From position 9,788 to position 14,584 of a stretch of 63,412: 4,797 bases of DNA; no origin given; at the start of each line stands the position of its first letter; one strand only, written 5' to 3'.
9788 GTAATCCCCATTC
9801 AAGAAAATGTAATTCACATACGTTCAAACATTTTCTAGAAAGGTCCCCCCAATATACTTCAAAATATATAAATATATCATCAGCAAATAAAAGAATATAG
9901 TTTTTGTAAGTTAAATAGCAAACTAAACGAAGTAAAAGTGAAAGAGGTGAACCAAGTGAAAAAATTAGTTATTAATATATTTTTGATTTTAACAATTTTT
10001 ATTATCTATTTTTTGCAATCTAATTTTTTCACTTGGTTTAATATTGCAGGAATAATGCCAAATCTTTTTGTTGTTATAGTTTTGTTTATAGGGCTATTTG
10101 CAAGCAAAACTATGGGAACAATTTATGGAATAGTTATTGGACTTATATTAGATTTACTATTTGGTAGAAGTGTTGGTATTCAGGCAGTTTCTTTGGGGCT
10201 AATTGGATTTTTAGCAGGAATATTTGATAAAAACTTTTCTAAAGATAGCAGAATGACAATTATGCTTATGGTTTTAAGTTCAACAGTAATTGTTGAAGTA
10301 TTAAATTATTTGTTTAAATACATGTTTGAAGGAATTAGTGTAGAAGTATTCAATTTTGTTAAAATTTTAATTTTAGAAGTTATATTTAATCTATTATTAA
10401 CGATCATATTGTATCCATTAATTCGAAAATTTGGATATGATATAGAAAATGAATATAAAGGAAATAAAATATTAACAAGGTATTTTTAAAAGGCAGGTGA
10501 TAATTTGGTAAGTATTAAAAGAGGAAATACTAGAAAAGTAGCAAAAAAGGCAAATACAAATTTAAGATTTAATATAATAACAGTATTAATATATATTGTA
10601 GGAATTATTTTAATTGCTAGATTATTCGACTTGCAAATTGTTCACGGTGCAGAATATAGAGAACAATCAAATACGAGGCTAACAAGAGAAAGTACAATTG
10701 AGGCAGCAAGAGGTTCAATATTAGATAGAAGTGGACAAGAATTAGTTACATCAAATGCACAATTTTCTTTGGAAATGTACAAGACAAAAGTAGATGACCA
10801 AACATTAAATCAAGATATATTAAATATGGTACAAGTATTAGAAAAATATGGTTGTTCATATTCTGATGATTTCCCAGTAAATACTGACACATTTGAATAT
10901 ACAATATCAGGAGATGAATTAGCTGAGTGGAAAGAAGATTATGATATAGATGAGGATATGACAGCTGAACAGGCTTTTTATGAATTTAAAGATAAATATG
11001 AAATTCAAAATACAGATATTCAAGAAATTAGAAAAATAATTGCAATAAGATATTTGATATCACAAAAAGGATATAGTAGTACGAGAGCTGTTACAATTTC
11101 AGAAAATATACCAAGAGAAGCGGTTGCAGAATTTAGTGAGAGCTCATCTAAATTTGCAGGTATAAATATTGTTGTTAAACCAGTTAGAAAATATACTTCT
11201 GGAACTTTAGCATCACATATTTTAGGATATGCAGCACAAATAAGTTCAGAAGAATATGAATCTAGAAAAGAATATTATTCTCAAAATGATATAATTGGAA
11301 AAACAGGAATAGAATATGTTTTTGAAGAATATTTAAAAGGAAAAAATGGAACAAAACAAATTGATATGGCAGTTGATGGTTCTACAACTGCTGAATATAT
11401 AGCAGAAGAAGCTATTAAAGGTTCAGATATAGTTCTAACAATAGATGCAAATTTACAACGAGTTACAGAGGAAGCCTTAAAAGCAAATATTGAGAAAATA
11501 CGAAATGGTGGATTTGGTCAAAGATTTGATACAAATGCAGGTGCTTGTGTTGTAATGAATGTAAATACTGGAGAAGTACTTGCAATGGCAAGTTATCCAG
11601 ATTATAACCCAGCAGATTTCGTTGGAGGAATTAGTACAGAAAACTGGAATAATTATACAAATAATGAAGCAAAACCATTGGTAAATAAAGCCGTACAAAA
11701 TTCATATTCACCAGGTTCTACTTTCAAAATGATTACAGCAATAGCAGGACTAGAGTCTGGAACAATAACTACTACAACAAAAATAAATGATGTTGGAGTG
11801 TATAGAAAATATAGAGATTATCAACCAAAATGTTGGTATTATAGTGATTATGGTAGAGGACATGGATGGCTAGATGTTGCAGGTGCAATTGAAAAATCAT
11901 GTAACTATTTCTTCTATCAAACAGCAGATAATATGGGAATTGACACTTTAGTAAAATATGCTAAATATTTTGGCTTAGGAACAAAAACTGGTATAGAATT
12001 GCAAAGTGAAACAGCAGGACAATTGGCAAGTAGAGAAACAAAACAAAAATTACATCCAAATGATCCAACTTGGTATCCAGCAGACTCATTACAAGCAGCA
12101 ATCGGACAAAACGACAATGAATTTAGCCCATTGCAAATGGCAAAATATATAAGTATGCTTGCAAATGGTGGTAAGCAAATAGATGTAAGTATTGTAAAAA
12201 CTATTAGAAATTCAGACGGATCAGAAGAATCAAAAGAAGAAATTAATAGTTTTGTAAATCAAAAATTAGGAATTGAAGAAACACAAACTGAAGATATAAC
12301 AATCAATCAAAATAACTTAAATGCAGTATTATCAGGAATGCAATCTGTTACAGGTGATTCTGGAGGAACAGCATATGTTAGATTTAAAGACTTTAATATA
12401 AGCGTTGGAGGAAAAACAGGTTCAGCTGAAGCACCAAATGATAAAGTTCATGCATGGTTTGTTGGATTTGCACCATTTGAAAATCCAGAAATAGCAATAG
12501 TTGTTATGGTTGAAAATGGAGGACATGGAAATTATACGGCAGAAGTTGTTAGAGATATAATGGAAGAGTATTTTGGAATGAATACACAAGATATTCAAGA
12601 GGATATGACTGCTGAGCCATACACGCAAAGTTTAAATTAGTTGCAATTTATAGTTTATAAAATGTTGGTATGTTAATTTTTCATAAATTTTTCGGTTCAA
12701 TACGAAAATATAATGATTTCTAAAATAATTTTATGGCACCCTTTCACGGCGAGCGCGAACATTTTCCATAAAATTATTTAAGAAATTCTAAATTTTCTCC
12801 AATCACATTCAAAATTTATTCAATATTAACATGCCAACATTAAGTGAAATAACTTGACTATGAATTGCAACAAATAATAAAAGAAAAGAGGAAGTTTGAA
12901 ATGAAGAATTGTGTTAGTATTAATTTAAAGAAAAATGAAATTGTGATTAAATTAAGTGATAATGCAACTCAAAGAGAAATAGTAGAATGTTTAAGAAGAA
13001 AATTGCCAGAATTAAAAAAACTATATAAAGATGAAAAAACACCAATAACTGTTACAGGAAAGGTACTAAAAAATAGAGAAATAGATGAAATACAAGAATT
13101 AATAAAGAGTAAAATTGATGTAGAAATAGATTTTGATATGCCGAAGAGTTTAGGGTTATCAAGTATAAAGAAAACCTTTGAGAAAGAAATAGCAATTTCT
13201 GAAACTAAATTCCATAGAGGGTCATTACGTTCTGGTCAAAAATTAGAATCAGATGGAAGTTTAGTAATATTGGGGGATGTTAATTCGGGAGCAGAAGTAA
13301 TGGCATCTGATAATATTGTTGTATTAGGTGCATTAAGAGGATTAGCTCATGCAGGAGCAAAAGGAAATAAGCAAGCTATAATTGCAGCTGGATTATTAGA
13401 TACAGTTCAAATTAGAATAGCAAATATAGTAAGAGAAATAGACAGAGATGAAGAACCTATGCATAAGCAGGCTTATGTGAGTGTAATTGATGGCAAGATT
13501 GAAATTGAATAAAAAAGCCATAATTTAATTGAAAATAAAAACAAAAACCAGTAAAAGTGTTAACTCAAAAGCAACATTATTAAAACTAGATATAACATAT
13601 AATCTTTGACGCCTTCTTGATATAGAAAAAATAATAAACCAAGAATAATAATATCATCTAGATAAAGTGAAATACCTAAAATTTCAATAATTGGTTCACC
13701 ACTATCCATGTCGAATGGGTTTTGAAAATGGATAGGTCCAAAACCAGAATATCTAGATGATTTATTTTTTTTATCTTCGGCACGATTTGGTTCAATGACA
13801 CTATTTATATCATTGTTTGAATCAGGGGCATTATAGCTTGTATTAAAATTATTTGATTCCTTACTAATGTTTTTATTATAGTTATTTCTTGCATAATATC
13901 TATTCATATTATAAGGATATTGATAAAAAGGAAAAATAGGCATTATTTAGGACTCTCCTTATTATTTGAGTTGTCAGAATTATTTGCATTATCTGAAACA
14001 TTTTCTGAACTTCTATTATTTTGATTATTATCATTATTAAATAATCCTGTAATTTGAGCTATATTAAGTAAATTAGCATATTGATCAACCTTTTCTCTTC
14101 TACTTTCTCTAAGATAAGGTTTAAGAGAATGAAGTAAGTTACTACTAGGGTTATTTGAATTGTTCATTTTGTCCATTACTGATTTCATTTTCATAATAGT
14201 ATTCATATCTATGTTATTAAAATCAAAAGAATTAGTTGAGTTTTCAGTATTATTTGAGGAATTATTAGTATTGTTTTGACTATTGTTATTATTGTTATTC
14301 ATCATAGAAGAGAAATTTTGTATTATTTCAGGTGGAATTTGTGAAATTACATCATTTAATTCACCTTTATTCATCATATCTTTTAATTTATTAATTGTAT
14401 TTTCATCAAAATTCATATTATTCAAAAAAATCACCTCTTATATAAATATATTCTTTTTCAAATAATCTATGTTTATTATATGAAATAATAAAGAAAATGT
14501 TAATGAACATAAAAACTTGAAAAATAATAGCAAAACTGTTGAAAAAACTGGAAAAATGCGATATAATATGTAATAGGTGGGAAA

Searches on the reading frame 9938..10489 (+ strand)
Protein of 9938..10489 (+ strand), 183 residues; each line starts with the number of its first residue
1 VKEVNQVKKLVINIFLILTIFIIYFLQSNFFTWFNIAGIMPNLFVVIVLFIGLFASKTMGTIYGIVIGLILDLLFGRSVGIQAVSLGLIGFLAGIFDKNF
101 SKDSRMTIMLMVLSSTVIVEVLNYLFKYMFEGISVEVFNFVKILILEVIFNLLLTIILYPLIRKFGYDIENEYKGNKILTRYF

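Call 15: search_protein_families(library=pfam, proteins=[window:9938-10489:+], max_evalue=0.001)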
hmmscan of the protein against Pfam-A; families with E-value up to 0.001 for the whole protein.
window:9938-10489:+ (183 aa): 2 families
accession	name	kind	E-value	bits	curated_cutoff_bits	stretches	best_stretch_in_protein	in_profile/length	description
PF04093.17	MreD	-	3.8e-16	60.1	24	1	12-165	4-154/158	rod shape-determining protein MreD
PF07694.17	5TM-5TMR_LYT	-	0.00062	19.8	24.6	1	18-162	22-166/169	5TMR of 5TMR-LYT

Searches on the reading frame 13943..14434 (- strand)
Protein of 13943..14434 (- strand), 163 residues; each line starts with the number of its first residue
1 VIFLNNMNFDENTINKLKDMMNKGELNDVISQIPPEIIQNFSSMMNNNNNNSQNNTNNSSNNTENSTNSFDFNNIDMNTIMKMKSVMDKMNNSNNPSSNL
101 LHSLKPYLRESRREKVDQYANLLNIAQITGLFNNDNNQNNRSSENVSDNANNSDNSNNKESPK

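Call 15: search_protein_families(library=pfam, proteins=[window:13943-14434:-], max_evalue=0.001)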
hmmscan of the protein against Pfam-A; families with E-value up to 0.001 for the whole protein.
window:13943-14434:- (163 aa): 0 families

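Call 26: search_protein_families(library=ncbifam, proteins=[window:13943-14434:-], max_evalue=10)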
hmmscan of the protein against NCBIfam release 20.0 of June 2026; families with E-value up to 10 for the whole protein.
window:13943-14434:- (163 aa): 1 family
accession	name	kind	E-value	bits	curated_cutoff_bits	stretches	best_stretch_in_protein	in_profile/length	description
NF002300.0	PRK01222.1-7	equivalog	0.097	12.3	212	1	27-95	87-155/195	phosphoribosylanthranilate isomerase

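Call 41: search_protein_families(library=pfam, proteins=[window:13943-14434:-], max_evalue=1)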
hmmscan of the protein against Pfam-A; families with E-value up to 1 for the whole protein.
window:13943-14434:- (163 aa): 4 families
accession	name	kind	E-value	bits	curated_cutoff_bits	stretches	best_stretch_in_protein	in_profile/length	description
PF17793.6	AHD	-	0.0043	17.5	27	1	60-87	33-60/61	ANC1 homology domain (AHD)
PF10136.14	SpecificRecomb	-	0.15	10.8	24.6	1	17-138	100-221/639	Site-specific recombinase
PF14933.11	CEP19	-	0.43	11.4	27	1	2-94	29-123/151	CEP19-like protein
PF13102.12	Phage_int_SAM_5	-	0.56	11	22.3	1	41-116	6-87/98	Phage integrase SAM-like domain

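Call 87: find_homologous_proteins(query=window:13943-14434:-, max_evalue=0.001)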
Query window:13943-14434:- (163 aa): 1427 proteins with E <= 0.001 among 1698 candidates; the best 120 are listed.
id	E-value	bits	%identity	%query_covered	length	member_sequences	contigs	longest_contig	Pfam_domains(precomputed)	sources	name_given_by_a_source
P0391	1.1e-75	270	90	98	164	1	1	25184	-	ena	-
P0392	1.1e-67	244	77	98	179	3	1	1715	-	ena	-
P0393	5.4e-64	232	78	85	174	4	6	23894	-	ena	-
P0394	7.8e-63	229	80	96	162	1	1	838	-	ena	-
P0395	7.3e-62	226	84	85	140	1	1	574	-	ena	-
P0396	9.2e-60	219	83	86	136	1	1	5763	-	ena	-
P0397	5.7e-59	216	71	98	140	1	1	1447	-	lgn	-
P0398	1.2e-58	215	68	98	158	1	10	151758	-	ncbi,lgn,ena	-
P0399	1.5e-58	215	73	98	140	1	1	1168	-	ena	-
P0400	9.2e-58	212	74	96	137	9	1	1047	-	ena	-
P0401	7.9e-57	209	84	77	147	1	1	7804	-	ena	-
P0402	1.4e-55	205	73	96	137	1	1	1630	-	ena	-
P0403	5.6e-55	203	73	87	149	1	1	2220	-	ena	-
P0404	6.0e-55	203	73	87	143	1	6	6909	-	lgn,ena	-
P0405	1.0e-54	202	76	79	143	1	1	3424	-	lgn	-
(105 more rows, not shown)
